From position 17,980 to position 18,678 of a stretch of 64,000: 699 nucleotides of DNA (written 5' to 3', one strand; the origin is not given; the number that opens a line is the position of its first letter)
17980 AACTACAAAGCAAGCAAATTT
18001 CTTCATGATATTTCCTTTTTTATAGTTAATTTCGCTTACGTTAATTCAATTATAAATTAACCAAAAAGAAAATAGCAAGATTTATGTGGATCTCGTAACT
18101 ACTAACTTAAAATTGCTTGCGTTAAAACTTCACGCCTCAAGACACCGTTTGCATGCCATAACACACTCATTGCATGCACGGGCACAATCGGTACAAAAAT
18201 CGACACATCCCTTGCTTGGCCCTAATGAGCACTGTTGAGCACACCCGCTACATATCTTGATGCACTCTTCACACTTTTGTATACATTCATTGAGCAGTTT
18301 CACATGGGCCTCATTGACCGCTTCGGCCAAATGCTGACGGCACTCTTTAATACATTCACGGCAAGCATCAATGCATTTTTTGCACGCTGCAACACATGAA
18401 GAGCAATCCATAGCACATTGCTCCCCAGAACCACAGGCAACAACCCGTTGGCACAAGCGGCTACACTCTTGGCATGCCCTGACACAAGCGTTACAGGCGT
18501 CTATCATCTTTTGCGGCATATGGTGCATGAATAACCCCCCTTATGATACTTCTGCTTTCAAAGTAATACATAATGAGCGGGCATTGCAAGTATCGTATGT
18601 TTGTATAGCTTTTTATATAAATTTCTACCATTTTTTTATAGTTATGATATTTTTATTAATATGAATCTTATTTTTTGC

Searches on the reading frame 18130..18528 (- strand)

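Call 74: search_protein_families(library=pfam, proteins=[window:18130-18528:-], max_evalue=0.001)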
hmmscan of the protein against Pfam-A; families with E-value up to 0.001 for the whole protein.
window:18130-18528:- (132 aa): 1 family
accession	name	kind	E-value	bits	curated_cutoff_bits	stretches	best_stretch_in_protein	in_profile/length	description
PF03860.21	DUF326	-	6.4e-06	26.4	20.4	1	47-66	2-21/21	Domain of Unknown Function (DUF326)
